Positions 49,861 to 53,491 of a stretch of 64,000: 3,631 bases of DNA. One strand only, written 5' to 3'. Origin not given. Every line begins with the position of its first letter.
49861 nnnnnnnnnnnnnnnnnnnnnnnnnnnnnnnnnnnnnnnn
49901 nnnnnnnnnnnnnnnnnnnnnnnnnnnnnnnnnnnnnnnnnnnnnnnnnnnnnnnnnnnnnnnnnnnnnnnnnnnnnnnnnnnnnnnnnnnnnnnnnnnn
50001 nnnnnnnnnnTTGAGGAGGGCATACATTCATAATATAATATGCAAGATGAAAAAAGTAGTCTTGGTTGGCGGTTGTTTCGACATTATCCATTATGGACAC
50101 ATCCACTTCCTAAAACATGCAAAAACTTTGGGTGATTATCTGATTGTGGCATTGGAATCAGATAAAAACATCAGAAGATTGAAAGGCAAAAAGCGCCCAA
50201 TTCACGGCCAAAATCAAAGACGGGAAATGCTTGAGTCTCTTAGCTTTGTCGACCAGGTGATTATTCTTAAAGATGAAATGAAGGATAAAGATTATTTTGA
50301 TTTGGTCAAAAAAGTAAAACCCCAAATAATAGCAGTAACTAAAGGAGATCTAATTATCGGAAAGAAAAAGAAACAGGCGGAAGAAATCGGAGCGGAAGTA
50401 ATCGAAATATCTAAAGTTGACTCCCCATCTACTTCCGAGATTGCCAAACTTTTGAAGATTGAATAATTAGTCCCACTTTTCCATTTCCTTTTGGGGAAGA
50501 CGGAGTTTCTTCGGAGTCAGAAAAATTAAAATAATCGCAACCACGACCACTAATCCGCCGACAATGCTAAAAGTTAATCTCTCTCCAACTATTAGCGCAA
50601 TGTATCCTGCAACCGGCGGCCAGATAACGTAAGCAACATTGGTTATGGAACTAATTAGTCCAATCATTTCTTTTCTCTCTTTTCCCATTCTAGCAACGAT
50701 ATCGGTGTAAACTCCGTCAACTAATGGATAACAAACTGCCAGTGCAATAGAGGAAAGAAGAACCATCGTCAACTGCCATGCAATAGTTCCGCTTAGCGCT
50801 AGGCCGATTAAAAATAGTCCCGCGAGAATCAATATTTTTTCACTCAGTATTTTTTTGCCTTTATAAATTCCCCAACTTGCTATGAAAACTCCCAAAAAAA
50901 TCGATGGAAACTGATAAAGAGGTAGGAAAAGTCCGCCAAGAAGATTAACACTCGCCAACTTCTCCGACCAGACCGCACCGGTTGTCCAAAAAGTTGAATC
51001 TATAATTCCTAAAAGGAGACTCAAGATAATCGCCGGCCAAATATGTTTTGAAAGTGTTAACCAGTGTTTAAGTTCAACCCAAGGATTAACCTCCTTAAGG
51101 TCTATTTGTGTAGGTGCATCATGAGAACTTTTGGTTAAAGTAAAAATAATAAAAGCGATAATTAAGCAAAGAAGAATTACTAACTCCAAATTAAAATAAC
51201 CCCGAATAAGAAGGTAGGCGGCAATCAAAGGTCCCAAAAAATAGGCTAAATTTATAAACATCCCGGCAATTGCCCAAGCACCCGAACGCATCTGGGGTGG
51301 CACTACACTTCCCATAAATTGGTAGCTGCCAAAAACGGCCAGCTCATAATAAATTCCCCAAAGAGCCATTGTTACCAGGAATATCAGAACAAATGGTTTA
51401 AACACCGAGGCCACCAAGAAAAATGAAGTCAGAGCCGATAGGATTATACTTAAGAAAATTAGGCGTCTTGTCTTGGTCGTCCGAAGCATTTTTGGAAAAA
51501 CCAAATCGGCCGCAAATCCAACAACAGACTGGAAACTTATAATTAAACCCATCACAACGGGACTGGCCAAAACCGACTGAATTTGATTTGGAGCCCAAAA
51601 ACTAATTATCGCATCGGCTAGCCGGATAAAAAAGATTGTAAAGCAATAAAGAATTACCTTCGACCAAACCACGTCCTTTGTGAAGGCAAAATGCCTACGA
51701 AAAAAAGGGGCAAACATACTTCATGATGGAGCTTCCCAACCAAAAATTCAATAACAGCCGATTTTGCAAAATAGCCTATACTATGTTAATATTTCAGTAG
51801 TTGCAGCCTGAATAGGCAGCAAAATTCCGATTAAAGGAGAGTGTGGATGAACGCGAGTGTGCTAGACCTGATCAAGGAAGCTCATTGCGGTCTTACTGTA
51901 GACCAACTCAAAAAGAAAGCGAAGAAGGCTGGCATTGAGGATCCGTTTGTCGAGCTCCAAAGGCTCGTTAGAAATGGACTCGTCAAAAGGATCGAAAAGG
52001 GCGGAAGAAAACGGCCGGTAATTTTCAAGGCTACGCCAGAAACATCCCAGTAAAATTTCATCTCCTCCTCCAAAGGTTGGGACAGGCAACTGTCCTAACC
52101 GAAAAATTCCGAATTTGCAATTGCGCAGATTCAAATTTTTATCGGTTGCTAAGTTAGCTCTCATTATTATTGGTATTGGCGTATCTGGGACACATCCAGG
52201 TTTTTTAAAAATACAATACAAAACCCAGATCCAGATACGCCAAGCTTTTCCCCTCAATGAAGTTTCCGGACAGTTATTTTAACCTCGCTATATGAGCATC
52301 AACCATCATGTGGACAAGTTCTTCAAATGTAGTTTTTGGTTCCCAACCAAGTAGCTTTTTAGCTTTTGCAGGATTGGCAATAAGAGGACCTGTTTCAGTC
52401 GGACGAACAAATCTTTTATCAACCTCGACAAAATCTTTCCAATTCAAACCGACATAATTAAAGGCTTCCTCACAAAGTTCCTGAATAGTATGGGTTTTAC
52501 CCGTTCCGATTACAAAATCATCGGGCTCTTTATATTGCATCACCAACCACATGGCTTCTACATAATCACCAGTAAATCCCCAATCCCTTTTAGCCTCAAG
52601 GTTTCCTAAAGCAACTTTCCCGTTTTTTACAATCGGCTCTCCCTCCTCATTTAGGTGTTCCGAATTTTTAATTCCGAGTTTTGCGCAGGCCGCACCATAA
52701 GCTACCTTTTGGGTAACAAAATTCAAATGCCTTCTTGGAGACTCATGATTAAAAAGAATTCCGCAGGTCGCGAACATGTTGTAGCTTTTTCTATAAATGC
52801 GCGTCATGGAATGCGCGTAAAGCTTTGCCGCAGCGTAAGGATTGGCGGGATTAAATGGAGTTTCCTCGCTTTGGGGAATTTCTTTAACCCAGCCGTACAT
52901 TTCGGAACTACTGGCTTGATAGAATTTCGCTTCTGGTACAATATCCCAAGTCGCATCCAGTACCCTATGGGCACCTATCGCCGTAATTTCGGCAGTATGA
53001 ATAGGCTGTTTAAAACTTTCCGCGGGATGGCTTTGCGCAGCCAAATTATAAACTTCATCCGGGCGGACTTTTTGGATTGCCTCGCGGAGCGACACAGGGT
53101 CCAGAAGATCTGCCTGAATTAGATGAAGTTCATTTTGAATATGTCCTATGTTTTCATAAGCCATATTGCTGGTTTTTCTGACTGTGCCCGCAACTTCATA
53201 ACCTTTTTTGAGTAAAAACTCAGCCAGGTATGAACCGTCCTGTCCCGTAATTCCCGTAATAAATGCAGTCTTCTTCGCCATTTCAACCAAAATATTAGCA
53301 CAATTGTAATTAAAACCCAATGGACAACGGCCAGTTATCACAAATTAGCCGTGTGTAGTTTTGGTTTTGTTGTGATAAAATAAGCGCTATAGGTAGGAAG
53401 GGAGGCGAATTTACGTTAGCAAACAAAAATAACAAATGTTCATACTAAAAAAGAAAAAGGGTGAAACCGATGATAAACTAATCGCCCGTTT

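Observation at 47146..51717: Second peptide-ligase locus: two divergent Ddl-family ATP-grasp ligases flanking a papain/C39-like peptidase, plus a TagD-like cytidylyltransferase and an MFS transporter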

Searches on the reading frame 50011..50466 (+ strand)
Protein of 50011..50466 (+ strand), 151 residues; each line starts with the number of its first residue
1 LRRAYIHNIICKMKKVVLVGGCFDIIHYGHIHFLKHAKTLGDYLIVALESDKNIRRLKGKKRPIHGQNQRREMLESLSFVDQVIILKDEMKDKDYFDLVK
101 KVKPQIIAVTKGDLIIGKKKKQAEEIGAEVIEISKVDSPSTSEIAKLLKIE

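Call 3: search_protein_families(library=pfam, proteins=[window:50011-50466:+], max_evalue=0.01)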
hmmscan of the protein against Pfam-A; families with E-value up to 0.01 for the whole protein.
window:50011-50466:+ (151 aa): 1 family
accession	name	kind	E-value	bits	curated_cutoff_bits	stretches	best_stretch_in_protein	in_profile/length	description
PF01467.32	CTP_transf_like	-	6.1e-17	62.5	21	1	18-125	1-100/133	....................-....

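Call 4: search_protein_families(library=ncbifam, proteins=[window:50011-50466:+], max_evalue=0.01)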
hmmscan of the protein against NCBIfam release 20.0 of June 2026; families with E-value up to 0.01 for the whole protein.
window:50011-50466:+ (151 aa): 17 families
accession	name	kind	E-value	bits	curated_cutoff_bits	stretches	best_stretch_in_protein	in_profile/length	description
TIGR02199.1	rfaE_dom_II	equivalog_domain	1.2e-33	116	181.5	1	11-146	8-140/144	D-glycero-beta-D-manno-heptose 1-phosphate adenylyltransferase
NF008454.0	PRK11316.1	equivalog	1.8e-28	99.4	521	1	11-149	337-472/475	bifunctional D-glycero-beta-D-manno-heptose-7-phosphate kinase/D-glycero-beta-D-manno-heptose 1-phosphate adenylyltransferase HldE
TIGR01518.1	g3p_cytidyltrns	equivalog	3.9e-18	65.7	165.4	1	17-146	1-123/125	glycerol-3-phosphate cytidylyltransferase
TIGR00125.1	cyt_tran_rel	domain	1.9e-17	63.2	27.7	1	16-81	1-63/65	adenylyltransferase/cytidyltransferase family protein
NF001985.0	PRK00777.1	subfamily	4.5e-12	46.3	104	1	13-76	4-64/157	pantetheine-phosphate adenylyltransferase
NF002250.0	PRK01170.1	subfamily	1.3e-07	31.4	489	1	16-82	2-66/322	bifunctional pantetheine-phosphate adenylyltransferase/NTP phosphatase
NF041124.1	CoaD_Thcocales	equivalog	4.8e-07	29.8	290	1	12-74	3-64/156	phosphopantetheine adenylyltransferase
NF005518.0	PRK07143.1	equivalog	2.6e-06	27.1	232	1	11-120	12-119/281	hypothetical protein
NF045965.1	RibF_rel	equivalog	8.9e-06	25.3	200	1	11-105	9-109/279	FAD synthase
TIGR01510.1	coaD_prev_kdtB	equivalog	6.8e-05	22.9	103.3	1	18-77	3-55/155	pantetheine-phosphate adenylyltransferase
NF005519.0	PRK07152.1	equivalog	0.0001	21.3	315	1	14-76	1-61/361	nicotinate-nucleotide adenylyltransferase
NF004162.0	PRK05627.1-5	equivalog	0.00032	20.2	241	1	12-98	11-103/304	bifunctional riboflavin kinase/FAD synthetase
NF000840.1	PRK00071.1-3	equivalog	0.0021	17.6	150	1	12-38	4-30/201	nicotinate-nucleotide adenylyltransferase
NF000839.0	PRK00071.1-1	equivalog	0.0048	16.8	187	1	15-75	7-64/219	nicotinate-nucleotide adenylyltransferase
NF003787.0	PRK05379.1-4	equivalog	0.0064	15.5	449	1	16-103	12-97/346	bifunctional nicotinamide-nucleotide adenylyltransferase/Nudix hydroxylase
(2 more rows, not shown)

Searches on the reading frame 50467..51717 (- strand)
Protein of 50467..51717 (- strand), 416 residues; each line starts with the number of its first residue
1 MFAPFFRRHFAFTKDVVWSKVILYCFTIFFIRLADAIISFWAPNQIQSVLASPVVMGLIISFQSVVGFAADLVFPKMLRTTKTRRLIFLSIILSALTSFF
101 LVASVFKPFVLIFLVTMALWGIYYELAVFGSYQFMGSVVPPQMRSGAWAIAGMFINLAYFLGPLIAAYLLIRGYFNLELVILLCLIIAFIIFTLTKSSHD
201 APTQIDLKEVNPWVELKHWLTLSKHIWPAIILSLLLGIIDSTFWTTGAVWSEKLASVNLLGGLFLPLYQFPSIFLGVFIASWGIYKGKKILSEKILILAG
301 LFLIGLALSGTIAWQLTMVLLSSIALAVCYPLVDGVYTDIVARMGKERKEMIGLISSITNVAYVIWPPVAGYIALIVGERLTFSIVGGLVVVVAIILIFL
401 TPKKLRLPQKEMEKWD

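Call 3: search_protein_families(library=pfam, proteins=[window:50467-51717:-], max_evalue=0.01)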
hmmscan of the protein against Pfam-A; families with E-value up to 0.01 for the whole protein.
window:50467-51717:- (416 aa): 2 families
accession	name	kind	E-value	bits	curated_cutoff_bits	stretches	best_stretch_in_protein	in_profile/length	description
PF07690.21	MFS_1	-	3.3e-26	92.5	33.4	2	25-344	2-328/347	Major Facilitator Superfamily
PF03092.22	BT1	-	0.0073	15.5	22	1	313-412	87-186/432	BT1 family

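Call 4: search_protein_families(library=ncbifam, proteins=[window:50467-51717:-], max_evalue=0.01)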
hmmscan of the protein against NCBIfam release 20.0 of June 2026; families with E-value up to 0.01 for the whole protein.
window:50467-51717:- (416 aa): 4 families
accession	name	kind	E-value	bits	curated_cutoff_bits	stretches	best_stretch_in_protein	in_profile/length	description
TIGR00880.1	2_A_01_02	superfamily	7.6e-11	42.3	131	1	273-402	12-139/141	multidrug resistance protein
TIGR00881.1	2A0104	subfamily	1.9e-09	37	407.75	2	287-403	58-174/379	phosphoglycerate transporter protein PgtP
TIGR00899.1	2A0120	subfamily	0.00038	19.7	522.3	1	294-404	69-179/375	sugar efflux transporter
TIGR00900.1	2A0121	subfamily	0.00098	18.6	319.6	0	29-169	220-359/364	H+ Antiporter protein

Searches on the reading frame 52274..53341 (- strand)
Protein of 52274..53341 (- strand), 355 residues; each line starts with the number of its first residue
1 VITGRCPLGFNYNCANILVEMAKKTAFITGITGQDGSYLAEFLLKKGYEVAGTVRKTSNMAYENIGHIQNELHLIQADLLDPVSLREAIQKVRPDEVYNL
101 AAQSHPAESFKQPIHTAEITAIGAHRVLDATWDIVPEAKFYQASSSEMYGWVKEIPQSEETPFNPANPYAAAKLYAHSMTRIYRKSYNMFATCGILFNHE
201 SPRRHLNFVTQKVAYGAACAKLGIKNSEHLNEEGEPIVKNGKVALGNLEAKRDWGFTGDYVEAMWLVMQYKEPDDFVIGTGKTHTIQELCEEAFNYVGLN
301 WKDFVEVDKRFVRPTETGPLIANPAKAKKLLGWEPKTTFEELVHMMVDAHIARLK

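Call 3: search_protein_families(library=pfam, proteins=[window:52274-53341:-], max_evalue=0.01)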
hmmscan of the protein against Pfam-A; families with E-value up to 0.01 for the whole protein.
window:52274-53341:- (355 aa): 6 families
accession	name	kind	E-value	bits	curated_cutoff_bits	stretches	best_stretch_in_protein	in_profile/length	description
PF16363.11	GDP_Man_Dehyd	-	3.6e-114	382.1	27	1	27-346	1-332/332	GDP-mannose 4,6 dehydratase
PF01370.27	Epimerase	-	2.7e-64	217.3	20.9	1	27-279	2-240/240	NAD dependent epimerase/dehydratase family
PF04321.23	RmlD_sub_bind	-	4.7e-09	36.2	27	1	27-196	4-152/287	RmlD substrate binding domain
PF05368.20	NmrA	-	9.6e-06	25.8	27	1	23-92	2-70/298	NmrA-like family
PF13460.12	NAD_binding_10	-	6.2e-05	23.4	27.2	1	30-105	1-72/184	NAD(P)H-binding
PF00106.31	adh_short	-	0.0011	19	26.6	0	24-93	1-72/195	short chain dehydrogenase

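Call 4: search_protein_families(library=ncbifam, proteins=[window:52274-53341:-], max_evalue=0.01)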
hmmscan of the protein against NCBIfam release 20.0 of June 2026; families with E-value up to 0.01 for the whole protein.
window:52274-53341:- (355 aa): 28 families (the best 25 are shown)
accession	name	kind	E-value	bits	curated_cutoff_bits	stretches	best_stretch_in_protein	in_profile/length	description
TIGR01472.1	gmd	equivalog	4.2e-111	371.4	415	1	24-351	1-339/342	GDP-mannose 4,6-dehydratase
TIGR04180.1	EDH_00030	hypoth_equivalog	3.2e-28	98.7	475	2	27-209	2-185/297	NAD-dependent 4,6-dehydratase LegB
TIGR01181.1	dTDP_gluc_dehyt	equivalog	1.8e-26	93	365.1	2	27-199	3-181/321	dTDP-glucose 4,6-dehydratase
TIGR02622.1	CDP_4_6_dhtase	equivalog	1.5e-23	83.5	278.45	1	23-188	4-173/352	CDP-glucose 4,6-dehydratase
TIGR01179.1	galE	equivalog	9.7e-22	77.2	262.3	2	27-191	3-167/332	UDP-glucose 4-epimerase GalE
NF007582.0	PRK10217.1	equivalog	3.5e-11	42.8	698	1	26-345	4-326/355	dTDP-glucose 4,6-dehydratase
NF007490.0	PRK10084.1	subfamily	6.5e-09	35.2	649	1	27-349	4-333/361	dTDP-glucose 4,6-dehydratase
NF011728.1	PRK15181.1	equivalog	1.5e-08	34.1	760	1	21-204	13-200/348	Vi polysaccharide biosynthesis UDP-N-acetylglucosaminuronic acid C-4 epimerase TviC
TIGR03466.1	HpnA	hypoth_equivalog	7.6e-07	28.3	367.65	1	25-163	2-132/327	hopanoid-associated sugar epimerase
TIGR01214.1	rmlD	equivalog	1.2e-06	27.8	224.05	1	27-211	3-162/285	dTDP-4-dehydrorhamnose reductase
TIGR02197.1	heptose_epim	equivalog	4e-06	26.2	274.6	1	28-298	3-261/316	ADP-glyceromanno-heptose 6-epimerase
NF047922.1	GDPFucSynFcl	equivalog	6.6e-06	25.8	500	1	76-351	36-302/308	GDP-L-fucose synthase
NF004823.0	PRK06179.1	subfamily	2.9e-05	23.7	310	1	21-92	3-68/271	oxidoreductase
NF005065.0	PRK06482.1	equivalog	5e-05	22.8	291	1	23-91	2-69/276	SDR family oxidoreductase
NF007956.0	PRK10675.1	subfamily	5.4e-05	22.5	394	1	27-179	4-159/338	UDP-glucose 4-epimerase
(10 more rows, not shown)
